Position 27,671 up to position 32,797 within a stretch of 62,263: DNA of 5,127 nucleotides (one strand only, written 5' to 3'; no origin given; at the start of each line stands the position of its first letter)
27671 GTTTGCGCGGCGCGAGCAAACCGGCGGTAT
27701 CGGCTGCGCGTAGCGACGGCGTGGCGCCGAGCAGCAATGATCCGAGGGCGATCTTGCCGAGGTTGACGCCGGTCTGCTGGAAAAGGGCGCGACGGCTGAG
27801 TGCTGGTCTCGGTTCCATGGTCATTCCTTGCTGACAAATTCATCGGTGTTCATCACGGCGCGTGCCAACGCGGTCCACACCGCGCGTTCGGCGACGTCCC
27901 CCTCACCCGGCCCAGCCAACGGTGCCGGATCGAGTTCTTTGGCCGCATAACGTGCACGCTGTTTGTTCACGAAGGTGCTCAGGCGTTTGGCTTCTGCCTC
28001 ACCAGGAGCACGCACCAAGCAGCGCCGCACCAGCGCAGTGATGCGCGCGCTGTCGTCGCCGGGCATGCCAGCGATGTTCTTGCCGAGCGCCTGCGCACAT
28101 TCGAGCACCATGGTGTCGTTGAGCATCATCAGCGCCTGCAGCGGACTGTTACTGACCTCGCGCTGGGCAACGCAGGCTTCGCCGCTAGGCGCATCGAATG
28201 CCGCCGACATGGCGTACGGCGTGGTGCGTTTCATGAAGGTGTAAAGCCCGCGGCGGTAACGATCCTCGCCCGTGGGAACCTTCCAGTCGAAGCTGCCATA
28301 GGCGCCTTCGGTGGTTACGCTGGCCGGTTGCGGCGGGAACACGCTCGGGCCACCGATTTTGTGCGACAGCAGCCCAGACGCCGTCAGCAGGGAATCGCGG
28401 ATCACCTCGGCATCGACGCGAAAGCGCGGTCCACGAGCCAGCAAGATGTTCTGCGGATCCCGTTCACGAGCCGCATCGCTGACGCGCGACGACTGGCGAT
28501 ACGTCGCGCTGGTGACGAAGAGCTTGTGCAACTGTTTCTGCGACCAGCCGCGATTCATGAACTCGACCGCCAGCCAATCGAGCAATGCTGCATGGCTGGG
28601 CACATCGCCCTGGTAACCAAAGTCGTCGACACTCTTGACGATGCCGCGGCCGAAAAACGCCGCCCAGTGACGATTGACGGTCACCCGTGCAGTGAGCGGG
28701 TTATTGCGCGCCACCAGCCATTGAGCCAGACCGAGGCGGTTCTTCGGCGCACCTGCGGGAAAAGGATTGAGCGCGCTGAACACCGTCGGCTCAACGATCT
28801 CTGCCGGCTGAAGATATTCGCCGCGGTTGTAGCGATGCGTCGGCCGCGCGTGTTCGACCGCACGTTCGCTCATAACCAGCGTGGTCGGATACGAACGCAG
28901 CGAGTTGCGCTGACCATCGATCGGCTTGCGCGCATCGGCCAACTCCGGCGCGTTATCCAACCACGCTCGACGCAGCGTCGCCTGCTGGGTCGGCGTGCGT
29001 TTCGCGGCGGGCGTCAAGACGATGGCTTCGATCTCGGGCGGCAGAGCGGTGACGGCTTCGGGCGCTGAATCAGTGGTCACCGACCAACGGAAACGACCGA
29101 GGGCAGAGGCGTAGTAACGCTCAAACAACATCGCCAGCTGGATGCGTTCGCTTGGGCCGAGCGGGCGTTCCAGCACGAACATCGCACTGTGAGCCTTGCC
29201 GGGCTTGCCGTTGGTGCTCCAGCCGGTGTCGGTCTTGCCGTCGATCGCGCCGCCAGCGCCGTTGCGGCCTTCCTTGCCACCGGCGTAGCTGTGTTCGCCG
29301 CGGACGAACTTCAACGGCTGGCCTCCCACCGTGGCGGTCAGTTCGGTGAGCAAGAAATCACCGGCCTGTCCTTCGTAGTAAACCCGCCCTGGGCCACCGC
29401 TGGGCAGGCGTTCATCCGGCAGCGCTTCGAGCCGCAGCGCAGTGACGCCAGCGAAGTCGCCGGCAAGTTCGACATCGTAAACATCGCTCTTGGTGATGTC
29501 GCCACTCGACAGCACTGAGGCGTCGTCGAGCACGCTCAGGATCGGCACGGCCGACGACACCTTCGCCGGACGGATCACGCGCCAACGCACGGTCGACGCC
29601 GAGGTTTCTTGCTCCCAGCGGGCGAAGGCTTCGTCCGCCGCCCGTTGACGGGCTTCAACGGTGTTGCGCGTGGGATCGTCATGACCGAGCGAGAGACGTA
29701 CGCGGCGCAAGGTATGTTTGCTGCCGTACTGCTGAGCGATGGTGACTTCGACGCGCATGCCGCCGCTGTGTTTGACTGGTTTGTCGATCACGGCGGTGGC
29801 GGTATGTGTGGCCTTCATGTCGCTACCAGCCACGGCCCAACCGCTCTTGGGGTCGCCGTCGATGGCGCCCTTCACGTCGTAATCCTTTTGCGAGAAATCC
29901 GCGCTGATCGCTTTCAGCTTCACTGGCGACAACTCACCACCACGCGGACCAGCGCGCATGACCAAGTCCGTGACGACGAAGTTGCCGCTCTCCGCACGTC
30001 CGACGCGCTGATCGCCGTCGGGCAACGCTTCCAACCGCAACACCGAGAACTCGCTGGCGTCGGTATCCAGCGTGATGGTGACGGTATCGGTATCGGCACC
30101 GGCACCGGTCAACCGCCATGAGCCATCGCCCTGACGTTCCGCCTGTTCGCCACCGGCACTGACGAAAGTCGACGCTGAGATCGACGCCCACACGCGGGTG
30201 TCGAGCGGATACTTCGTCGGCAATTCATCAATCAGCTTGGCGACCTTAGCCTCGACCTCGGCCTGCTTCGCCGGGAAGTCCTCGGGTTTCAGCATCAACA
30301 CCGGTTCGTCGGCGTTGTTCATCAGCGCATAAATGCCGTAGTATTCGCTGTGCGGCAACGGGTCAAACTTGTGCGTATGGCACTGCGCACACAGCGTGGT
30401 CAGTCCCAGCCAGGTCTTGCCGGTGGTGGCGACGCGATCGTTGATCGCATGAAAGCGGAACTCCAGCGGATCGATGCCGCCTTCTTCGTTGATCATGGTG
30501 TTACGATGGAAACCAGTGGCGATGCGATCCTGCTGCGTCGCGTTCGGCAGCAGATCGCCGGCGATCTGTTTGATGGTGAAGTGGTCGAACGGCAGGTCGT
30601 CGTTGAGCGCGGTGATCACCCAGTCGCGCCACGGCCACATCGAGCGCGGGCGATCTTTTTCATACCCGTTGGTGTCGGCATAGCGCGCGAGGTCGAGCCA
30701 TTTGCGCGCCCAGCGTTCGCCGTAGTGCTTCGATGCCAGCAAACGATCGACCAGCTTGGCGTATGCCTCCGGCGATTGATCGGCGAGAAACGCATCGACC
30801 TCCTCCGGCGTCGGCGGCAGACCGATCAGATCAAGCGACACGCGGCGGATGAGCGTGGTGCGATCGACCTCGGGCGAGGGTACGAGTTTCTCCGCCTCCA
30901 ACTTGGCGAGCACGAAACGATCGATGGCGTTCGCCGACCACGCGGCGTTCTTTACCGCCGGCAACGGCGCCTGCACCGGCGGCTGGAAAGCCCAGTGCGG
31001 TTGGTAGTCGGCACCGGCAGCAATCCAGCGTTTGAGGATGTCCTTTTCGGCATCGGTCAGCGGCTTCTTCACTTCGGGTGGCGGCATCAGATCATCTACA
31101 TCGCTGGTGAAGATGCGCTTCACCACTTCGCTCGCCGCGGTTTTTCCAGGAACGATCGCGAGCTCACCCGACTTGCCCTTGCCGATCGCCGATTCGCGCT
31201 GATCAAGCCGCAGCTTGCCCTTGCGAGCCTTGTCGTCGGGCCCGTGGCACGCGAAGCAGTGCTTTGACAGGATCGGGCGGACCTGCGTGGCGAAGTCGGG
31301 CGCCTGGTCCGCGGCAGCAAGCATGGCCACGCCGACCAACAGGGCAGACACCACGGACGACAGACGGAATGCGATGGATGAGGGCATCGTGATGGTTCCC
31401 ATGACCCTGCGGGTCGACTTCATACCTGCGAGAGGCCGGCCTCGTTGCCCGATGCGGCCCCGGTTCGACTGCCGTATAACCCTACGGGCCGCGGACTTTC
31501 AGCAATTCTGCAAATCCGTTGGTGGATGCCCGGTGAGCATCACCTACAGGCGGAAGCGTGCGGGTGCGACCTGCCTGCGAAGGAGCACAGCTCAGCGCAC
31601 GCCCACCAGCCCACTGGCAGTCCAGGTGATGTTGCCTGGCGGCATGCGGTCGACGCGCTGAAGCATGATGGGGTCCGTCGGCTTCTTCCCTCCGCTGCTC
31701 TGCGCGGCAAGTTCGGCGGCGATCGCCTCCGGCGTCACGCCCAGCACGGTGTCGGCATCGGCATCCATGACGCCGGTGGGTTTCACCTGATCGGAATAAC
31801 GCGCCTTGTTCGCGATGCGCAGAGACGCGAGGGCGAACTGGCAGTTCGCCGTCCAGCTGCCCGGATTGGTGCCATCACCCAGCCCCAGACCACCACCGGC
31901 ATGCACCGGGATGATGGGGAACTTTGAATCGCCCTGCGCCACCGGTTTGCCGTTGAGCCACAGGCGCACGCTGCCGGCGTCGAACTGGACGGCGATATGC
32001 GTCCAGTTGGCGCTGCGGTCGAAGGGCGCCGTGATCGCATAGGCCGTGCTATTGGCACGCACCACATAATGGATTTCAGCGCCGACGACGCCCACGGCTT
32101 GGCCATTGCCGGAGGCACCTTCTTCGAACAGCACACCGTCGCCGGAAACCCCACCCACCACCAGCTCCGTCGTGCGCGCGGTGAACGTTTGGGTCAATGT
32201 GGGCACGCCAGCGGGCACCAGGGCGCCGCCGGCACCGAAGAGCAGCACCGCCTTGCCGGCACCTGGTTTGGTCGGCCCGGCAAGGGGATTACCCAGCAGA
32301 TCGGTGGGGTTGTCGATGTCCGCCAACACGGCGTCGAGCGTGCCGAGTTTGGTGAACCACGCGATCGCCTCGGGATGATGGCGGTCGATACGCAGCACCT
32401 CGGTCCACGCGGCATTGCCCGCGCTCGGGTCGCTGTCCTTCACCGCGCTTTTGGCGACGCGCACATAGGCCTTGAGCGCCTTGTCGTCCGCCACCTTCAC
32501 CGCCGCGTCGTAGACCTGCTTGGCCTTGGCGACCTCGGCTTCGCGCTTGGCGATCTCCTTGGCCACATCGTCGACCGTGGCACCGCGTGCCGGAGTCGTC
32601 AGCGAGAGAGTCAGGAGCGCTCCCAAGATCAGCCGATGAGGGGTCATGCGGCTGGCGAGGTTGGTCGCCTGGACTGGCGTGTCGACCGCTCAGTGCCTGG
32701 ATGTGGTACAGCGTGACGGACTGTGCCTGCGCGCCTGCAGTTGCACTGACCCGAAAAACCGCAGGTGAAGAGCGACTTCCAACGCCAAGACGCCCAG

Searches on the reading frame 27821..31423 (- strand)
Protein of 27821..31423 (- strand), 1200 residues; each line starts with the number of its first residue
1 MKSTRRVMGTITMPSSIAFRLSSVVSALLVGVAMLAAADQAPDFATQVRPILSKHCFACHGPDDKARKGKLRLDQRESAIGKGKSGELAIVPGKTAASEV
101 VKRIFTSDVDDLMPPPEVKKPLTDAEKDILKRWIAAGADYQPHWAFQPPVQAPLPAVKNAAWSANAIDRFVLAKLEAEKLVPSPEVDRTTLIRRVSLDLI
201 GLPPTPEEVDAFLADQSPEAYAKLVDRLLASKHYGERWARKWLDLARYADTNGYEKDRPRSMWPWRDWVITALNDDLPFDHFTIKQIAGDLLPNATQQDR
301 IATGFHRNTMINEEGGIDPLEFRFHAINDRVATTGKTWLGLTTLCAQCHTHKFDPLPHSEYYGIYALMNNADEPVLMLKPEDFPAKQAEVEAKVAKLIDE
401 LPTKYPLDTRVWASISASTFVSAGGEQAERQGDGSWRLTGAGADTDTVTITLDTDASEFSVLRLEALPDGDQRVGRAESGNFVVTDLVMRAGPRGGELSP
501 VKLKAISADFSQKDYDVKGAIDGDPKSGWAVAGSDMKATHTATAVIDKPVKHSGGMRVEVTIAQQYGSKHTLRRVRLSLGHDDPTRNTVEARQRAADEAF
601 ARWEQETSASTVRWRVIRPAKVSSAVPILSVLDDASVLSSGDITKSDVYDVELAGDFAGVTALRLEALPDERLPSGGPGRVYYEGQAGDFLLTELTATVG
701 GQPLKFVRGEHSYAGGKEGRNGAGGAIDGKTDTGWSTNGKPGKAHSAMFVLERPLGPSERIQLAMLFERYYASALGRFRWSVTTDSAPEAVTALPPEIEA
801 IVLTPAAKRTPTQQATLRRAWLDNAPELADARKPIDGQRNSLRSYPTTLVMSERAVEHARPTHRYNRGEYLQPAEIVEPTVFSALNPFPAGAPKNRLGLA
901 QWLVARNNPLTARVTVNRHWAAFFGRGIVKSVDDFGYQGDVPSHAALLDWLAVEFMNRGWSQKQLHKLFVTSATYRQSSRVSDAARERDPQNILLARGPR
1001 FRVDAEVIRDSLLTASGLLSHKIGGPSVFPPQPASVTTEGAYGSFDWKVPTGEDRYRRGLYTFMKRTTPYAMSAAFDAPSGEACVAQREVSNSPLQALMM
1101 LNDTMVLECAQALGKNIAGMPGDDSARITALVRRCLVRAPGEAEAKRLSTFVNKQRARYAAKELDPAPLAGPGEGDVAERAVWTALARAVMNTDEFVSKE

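Call 39: search_protein_families(library=pfam, proteins=[window:27821-31423:-], max_evalue=0.00001)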
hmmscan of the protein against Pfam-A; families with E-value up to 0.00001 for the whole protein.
window:27821-31423:- (1200 aa): 3 families
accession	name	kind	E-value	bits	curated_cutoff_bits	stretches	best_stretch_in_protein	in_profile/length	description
PF07587.16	PSD1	-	6.2e-95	317.7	28.5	1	895-1151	1-243/244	Protein of unknown function (DUF1553)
PF07583.16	PSCyt2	-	1.3e-89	300.1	29.8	1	167-372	2-208/209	Protein of unknown function (DUF1549)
PF07635.16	PSCyt1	-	1.1e-17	64.8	22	1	56-117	1-59/59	Planctomycete cytochrome C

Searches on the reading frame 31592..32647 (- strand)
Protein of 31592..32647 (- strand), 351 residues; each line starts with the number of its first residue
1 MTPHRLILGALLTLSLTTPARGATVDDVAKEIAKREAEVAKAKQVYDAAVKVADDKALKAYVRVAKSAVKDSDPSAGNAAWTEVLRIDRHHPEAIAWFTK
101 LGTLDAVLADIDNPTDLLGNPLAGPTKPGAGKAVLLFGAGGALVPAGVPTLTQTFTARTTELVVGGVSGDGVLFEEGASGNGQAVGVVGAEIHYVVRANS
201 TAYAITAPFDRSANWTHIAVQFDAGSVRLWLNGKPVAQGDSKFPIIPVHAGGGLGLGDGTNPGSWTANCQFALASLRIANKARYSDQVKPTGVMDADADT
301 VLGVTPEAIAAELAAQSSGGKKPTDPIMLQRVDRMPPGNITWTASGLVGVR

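Call 39: search_protein_families(library=pfam, proteins=[window:31592-32647:-], max_evalue=0.00001)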
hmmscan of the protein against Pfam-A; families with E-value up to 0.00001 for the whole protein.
window:31592-32647:- (351 aa): 1 family
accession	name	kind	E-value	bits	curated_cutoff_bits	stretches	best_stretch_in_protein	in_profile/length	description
PF13385.13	Laminin_G_3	-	4.3e-09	37.1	27.6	1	169-288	32-150/151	Concanavalin A-like lectin/glucanases superfamily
